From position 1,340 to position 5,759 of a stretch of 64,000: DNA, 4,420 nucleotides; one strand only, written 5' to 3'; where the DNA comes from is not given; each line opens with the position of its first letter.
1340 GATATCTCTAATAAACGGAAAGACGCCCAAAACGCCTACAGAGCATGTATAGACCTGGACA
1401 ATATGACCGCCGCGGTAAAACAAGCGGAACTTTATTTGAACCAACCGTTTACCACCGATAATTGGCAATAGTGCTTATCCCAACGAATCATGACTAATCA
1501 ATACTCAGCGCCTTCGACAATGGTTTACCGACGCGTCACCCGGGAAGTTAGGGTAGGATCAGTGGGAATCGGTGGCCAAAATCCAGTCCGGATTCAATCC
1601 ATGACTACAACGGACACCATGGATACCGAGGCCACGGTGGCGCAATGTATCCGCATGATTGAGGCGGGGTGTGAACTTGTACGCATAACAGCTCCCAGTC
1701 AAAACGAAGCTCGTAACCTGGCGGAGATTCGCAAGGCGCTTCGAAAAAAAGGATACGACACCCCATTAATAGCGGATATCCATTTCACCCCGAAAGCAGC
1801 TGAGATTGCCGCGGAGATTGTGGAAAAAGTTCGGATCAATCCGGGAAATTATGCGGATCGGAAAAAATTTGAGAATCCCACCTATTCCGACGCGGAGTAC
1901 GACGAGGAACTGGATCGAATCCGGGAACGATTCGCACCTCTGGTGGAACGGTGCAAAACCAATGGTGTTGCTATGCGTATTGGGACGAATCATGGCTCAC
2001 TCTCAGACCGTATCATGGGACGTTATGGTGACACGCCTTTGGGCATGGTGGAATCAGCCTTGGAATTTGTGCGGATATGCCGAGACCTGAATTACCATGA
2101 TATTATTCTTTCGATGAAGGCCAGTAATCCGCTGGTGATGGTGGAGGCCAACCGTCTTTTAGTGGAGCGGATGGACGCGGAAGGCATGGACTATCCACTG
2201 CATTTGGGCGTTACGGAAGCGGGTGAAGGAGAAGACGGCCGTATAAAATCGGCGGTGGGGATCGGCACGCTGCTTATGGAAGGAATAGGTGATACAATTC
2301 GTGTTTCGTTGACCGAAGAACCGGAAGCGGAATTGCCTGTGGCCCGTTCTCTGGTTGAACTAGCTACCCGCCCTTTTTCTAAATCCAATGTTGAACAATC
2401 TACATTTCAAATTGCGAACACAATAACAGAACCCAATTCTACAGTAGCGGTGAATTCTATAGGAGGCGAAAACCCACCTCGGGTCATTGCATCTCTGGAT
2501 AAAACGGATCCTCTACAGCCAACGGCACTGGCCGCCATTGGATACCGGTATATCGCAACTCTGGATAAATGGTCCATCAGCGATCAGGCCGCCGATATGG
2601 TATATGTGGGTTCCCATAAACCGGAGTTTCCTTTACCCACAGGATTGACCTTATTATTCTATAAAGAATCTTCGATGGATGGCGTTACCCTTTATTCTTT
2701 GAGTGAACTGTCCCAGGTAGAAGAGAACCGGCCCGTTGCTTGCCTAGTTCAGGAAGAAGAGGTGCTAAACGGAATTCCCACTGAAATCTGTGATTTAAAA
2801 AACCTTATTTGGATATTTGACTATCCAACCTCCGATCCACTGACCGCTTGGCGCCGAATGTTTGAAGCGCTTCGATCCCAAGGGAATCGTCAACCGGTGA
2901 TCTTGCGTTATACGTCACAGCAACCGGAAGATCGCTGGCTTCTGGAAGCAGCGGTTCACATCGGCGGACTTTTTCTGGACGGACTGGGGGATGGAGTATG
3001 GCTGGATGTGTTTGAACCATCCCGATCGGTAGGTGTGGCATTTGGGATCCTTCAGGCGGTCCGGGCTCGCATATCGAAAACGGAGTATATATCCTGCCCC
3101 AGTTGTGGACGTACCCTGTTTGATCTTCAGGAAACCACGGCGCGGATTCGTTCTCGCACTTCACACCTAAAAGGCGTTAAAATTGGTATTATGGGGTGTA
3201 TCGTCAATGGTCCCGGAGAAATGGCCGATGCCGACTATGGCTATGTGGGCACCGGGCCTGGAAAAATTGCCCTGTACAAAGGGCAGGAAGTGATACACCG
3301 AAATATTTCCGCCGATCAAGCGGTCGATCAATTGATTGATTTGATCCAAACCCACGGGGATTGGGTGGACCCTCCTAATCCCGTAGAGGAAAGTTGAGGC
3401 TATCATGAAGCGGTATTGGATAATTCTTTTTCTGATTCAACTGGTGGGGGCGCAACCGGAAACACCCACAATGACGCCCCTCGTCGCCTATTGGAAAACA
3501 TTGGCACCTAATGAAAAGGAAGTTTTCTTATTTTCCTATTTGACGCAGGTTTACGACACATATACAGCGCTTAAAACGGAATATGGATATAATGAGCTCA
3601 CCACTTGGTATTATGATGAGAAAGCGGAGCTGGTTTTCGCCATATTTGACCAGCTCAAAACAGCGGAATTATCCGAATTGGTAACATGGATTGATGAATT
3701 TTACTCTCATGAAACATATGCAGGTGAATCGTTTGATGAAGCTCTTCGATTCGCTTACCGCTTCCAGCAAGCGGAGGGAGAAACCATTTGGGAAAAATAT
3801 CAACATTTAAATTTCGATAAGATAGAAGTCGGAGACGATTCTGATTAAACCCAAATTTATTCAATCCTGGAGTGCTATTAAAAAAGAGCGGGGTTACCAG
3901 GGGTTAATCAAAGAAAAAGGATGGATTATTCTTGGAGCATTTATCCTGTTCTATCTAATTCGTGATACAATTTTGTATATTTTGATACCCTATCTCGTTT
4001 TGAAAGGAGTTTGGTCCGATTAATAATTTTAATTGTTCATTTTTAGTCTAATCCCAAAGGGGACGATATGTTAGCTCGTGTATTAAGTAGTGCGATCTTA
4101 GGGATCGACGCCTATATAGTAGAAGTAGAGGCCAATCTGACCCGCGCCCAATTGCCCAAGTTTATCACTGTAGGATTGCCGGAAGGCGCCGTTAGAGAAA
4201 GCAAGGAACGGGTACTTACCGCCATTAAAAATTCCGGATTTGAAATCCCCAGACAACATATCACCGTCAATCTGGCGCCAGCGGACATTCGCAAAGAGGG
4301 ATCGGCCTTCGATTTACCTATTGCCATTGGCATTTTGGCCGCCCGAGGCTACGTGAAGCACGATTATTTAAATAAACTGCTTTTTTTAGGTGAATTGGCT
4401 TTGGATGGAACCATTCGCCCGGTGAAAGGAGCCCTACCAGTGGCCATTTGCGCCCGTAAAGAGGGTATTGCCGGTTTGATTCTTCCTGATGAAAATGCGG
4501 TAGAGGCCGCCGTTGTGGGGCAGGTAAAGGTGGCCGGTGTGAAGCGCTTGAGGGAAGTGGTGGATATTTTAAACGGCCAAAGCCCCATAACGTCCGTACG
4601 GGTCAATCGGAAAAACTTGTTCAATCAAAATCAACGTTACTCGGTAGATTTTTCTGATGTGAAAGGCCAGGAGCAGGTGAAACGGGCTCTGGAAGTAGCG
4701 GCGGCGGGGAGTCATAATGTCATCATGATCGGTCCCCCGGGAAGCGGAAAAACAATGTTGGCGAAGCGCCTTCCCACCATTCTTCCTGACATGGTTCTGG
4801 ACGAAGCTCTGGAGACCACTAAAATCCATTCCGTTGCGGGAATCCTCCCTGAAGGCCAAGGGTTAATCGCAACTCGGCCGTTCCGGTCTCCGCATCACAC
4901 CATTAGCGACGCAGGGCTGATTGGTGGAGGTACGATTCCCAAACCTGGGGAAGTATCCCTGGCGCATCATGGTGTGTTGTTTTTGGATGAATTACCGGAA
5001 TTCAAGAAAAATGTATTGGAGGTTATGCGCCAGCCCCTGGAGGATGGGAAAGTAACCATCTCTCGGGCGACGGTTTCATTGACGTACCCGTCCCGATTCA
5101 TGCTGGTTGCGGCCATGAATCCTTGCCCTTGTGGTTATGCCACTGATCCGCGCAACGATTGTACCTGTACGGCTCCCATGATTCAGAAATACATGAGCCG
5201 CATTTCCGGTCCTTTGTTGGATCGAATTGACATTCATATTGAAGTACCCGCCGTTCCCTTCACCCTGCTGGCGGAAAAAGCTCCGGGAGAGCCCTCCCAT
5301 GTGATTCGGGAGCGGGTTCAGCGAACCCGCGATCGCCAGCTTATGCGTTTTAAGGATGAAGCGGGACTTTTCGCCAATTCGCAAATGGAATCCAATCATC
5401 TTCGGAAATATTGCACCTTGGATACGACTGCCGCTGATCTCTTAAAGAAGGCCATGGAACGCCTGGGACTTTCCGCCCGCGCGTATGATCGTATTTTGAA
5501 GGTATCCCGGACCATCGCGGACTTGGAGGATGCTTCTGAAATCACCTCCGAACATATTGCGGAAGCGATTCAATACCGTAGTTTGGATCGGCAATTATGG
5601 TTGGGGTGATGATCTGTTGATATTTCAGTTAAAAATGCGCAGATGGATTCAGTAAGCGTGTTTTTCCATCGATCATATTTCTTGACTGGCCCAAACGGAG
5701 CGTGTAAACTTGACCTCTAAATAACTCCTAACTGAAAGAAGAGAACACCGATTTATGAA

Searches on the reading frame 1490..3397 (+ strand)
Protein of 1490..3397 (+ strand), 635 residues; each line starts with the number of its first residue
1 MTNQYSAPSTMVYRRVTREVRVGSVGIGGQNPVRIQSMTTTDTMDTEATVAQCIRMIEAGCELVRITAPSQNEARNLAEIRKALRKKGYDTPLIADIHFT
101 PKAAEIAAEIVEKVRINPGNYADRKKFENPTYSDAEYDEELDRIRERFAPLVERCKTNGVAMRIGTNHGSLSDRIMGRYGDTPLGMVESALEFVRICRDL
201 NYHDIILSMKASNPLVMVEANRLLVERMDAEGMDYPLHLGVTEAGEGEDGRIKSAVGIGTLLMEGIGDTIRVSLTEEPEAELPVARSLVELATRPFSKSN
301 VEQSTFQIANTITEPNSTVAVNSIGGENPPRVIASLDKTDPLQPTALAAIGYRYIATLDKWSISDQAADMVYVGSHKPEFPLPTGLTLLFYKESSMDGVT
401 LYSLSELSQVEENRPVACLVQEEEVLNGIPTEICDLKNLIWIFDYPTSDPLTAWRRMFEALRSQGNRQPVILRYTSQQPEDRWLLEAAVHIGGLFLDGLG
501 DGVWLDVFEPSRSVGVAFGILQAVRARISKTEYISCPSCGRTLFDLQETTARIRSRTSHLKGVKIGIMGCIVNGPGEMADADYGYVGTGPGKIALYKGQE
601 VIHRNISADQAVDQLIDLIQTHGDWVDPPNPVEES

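Call 58: search_protein_families(library=pfam, proteins=[window:1490-3397:+], max_evalue=0.000001)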
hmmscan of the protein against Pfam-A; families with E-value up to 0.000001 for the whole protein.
window:1490-3397:+ (635 aa): 1 family
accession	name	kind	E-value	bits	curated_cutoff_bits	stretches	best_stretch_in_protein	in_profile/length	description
PF04551.19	GcpE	-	3.1e-130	434.6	32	2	17-291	1-246/343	GcpE protein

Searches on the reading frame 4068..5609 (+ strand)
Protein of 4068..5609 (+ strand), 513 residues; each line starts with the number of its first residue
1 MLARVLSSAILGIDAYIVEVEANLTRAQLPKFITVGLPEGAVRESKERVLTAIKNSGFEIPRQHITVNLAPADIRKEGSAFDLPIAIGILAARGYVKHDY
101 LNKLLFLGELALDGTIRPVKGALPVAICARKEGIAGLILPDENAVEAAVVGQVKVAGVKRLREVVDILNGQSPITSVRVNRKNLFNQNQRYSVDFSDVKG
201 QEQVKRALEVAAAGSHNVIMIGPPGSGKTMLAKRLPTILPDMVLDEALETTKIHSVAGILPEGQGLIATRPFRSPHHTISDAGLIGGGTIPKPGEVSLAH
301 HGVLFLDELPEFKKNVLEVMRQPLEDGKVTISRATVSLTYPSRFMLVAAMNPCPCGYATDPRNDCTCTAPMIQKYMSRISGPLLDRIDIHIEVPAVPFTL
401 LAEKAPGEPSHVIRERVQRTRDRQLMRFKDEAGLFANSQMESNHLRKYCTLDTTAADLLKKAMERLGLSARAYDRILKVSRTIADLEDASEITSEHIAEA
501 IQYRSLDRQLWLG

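Call 41: search_protein_families(library=pfam, proteins=[window:4068-5609:+], max_evalue=0.00001)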
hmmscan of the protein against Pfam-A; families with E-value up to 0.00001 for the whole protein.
window:4068-5609:+ (513 aa): 6 families
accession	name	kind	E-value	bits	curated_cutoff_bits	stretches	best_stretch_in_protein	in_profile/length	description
PF01078.27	Mg_chelatase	-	7.8e-99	329.6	20.3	1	194-397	1-203/207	Magnesium chelatase, subunit ChlI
PF13541.12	ChlI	-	1.7e-45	154.2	27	1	20-143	1-121/121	Subunit ChlI of Mg-chelatase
PF13335.12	Mg_chelatase_C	-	2.5e-34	118.1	26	1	407-504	1-94/94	Magnesium chelatase, subunit ChlI C-terminal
PF00493.29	MCM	-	4.6e-10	39.4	23.3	1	292-359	113-180/224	MCM P-loop domain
PF07728.20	AAA_5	-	1.3e-09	38.6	22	0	217-239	1-23/139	AAA domain (dynein-related subfamily)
PF05496.18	RuvB_N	-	8.3e-06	26.1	27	0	195-233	6-51/159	Holliday junction DNA helicase RuvB P-loop domain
